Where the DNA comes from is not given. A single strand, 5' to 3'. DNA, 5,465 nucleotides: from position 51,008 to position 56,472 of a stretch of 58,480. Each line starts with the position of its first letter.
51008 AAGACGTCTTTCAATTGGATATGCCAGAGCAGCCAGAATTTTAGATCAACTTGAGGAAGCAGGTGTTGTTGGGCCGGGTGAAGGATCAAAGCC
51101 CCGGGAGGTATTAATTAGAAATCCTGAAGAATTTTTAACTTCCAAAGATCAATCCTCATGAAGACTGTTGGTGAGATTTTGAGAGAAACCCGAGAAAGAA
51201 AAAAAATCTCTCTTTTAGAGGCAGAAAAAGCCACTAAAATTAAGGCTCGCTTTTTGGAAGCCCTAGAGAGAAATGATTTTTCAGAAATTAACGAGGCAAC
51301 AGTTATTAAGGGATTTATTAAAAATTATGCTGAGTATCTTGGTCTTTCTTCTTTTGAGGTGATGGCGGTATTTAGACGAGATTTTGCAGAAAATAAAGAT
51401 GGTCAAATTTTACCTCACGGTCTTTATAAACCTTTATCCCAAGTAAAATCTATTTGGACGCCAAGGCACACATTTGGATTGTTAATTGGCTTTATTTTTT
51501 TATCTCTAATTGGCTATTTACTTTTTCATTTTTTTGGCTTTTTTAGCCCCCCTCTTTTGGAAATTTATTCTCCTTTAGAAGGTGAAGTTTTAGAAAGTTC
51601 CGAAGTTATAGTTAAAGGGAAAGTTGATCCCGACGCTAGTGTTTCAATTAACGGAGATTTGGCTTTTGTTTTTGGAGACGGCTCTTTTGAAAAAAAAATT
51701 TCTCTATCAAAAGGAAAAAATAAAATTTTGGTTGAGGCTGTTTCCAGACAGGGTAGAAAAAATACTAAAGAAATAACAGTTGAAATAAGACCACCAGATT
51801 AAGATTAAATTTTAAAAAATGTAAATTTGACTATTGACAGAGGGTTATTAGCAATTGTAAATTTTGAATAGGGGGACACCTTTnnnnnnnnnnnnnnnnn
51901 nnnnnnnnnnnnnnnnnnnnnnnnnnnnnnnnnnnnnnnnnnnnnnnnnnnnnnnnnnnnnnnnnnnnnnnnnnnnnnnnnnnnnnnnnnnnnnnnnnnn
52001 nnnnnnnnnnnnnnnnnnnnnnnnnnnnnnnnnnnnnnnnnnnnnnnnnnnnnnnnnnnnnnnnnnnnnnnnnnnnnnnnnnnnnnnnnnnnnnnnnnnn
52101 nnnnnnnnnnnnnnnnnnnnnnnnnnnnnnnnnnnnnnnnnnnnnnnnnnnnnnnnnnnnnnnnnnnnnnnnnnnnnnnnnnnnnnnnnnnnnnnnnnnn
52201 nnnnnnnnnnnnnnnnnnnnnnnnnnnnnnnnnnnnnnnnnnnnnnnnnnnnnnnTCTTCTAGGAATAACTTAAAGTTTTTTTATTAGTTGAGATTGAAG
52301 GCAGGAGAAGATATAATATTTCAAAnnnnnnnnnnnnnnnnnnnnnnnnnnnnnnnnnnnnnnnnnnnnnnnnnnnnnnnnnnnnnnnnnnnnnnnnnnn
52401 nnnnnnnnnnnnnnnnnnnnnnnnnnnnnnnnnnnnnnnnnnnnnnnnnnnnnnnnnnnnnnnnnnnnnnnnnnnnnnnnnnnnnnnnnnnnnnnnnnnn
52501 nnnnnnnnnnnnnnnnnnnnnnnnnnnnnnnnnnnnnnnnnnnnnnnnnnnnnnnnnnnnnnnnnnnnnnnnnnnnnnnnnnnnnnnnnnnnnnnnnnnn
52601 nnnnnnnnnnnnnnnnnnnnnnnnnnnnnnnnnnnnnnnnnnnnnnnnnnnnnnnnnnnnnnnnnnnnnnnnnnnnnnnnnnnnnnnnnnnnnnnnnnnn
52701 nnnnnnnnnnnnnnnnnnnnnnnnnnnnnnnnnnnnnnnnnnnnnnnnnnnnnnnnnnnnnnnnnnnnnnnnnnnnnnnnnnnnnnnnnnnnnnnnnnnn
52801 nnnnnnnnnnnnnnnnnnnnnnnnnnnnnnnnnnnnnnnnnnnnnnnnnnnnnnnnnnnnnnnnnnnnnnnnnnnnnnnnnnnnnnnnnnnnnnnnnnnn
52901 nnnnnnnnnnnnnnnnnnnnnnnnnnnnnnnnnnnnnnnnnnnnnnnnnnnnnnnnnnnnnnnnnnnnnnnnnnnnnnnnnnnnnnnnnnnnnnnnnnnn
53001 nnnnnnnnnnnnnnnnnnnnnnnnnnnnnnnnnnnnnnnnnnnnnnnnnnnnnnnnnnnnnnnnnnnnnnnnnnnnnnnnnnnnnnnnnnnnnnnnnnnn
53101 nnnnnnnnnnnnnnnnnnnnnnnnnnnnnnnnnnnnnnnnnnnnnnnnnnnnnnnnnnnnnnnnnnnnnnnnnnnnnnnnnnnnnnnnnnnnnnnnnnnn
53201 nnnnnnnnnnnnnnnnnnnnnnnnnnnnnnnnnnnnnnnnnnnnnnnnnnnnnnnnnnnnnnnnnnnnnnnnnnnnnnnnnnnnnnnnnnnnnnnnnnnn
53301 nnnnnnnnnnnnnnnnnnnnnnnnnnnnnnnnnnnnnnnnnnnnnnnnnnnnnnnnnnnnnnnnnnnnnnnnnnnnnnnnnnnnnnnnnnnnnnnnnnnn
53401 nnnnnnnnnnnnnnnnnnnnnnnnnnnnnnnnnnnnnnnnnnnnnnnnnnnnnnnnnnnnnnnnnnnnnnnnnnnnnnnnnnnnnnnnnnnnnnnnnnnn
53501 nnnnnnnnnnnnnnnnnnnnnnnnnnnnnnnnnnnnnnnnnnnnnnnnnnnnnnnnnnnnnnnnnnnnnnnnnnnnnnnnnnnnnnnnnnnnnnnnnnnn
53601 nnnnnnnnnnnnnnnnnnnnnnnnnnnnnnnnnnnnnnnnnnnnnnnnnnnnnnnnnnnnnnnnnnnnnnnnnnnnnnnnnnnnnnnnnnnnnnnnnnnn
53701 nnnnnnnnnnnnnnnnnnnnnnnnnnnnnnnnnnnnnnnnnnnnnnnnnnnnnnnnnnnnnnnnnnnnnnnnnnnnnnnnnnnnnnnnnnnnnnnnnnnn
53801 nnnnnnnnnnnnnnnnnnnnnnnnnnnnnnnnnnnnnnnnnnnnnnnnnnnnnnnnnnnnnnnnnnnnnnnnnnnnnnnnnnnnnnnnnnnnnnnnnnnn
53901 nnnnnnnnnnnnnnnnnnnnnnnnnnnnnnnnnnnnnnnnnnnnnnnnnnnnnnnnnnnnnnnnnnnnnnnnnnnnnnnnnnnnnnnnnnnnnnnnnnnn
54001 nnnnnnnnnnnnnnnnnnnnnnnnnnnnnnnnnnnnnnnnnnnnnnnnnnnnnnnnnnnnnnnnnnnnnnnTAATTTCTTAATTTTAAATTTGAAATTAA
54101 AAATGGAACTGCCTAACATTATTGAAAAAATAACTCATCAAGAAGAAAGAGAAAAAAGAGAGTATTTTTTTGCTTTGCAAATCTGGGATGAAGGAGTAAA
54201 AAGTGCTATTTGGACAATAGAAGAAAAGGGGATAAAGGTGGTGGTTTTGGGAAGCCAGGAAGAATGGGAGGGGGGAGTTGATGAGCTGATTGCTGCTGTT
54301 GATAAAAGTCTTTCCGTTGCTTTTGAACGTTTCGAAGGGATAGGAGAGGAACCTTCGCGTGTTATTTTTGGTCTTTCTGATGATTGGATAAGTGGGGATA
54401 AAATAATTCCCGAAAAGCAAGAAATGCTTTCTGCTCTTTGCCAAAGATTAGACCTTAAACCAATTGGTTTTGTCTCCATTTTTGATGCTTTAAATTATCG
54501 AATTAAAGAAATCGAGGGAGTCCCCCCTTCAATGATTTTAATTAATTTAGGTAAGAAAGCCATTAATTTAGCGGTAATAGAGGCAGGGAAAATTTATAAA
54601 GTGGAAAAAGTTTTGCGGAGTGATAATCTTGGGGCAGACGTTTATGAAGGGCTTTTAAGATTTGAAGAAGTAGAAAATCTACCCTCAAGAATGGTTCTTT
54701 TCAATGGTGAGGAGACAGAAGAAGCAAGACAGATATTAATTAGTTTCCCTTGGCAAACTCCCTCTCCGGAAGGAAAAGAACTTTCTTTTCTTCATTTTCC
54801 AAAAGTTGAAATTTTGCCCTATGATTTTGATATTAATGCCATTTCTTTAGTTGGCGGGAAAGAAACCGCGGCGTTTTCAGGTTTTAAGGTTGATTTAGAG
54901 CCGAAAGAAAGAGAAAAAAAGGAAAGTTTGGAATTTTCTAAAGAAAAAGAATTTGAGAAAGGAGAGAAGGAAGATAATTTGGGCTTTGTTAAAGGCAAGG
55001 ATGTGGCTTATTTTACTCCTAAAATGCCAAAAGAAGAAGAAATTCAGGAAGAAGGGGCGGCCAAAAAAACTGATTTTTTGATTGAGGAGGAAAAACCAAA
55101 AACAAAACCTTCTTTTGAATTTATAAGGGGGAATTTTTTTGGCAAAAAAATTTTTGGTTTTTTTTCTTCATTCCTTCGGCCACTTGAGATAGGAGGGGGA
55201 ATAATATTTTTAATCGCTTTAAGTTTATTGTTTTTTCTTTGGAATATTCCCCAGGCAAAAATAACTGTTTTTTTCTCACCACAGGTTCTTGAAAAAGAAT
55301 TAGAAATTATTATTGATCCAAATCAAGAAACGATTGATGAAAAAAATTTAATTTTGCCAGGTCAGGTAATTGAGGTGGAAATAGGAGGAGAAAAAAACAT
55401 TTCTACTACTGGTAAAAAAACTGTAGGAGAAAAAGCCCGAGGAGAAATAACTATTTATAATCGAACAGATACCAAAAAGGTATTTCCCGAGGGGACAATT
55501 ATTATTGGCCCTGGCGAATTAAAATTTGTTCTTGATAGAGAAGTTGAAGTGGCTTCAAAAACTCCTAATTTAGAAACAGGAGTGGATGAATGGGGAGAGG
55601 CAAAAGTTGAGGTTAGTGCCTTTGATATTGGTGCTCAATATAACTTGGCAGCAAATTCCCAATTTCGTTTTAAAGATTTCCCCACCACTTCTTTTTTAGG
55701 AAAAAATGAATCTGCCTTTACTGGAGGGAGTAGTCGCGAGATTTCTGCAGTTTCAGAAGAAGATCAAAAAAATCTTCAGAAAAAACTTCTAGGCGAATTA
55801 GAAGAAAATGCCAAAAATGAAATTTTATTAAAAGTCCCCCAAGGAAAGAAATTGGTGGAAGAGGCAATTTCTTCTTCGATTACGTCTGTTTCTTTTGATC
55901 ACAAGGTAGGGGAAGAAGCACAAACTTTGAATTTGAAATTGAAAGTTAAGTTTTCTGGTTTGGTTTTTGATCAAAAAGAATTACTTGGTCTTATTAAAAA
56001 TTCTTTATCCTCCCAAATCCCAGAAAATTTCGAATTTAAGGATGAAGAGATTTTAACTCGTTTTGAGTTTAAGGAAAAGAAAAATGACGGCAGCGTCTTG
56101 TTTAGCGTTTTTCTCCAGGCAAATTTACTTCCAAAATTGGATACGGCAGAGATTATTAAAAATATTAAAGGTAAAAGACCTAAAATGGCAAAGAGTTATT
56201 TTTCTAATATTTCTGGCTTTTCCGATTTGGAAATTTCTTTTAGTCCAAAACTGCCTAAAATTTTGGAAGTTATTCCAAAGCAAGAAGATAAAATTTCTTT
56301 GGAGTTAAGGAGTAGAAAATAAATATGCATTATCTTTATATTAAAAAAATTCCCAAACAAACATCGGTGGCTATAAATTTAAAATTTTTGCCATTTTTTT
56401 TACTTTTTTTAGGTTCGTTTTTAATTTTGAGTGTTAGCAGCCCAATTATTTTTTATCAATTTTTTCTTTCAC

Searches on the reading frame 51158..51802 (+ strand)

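Call 9: search_protein_families(library=pfam, proteins=[window:51158-51802:+], max_evalue=0.01)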
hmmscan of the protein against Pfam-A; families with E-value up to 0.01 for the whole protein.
window:51158-51802:+ (214 aa): 3 families
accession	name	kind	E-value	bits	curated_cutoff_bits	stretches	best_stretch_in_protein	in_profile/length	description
PF13413.12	HTH_25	-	9.7e-21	73.8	24.6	1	7-67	1-61/62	Helix-turn-helix domain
PF09136.16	Glucodextran_B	-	1.3e-17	64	27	1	132-209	1-80/83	Glucodextranase, domain B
PF12844.13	HTH_19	-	4.6e-05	23.7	30.2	1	5-64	1-54/64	Helix-turn-helix domain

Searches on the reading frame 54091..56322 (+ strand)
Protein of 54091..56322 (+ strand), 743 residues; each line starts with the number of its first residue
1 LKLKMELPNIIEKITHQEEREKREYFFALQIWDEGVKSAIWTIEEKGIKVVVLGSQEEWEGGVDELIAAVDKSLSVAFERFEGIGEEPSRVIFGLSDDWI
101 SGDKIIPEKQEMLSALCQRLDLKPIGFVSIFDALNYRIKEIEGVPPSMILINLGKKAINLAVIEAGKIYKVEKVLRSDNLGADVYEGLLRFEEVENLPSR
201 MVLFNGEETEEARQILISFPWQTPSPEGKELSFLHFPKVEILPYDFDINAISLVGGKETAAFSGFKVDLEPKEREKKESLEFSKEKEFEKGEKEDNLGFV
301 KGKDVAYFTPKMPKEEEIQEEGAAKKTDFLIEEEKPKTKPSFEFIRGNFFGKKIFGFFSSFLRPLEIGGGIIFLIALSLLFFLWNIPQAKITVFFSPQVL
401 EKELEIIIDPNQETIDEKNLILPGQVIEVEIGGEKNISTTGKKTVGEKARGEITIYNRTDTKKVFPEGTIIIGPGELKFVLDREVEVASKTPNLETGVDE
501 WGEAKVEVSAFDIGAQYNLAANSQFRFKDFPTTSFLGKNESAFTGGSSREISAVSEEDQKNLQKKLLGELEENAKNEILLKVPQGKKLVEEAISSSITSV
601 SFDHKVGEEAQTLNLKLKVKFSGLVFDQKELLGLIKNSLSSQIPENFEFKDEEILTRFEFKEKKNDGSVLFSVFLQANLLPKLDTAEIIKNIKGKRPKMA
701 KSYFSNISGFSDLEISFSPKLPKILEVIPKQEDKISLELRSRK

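Call 9: search_protein_families(library=pfam, proteins=[window:54091-56322:+], max_evalue=0.01)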
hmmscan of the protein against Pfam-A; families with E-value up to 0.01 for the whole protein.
window:54091-56322:+ (743 aa): 1 family
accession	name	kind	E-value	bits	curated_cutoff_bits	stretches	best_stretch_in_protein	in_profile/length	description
PF04865.19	Baseplate_J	-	0.00062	19.6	21.1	1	446-550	20-113/255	Baseplate J-like protein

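Call 19: search_solved_structures(query=window:54091-56322:+, max_evalue=10)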
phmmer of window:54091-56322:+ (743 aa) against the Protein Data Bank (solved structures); distinct sequences matched with E-value up to 10: 1.
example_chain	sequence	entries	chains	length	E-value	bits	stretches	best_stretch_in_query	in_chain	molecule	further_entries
7eeb_I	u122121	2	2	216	1.7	9.9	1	241-296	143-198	EF-hand calcium-binding domain-containing protein 9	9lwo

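Call 81: search_protein_families(library=ncbifam, proteins=[window:54091-56322:+], max_evalue=0.001)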
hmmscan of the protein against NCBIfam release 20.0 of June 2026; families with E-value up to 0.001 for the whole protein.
window:54091-56322:+ (743 aa): 0 families

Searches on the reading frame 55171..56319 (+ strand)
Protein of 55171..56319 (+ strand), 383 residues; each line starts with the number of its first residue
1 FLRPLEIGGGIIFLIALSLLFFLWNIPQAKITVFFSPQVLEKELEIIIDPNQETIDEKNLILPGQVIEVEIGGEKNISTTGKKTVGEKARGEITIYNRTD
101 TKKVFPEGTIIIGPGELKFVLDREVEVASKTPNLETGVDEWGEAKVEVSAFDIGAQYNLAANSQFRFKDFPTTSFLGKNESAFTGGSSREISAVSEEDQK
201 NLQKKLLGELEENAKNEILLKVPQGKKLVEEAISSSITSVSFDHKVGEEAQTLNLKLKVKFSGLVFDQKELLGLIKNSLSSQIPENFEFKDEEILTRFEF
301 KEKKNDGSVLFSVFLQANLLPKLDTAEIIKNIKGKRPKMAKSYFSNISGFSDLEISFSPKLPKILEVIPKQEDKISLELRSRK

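Call 69: search_protein_families(library=pfam, proteins=[window:55171-56319:+], max_evalue=10)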
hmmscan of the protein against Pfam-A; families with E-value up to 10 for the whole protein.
window:55171-56319:+ (383 aa): 2 families
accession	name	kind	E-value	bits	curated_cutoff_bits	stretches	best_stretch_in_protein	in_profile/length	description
PF04865.19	Baseplate_J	-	0.00022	21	21.1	1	86-190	20-113/255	Baseplate J-like protein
PF25157.1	Vps8_C_schizo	-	0.023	14.8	27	0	29-43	23-37/37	Schizosaccharomyces Vps8, C-terminal domain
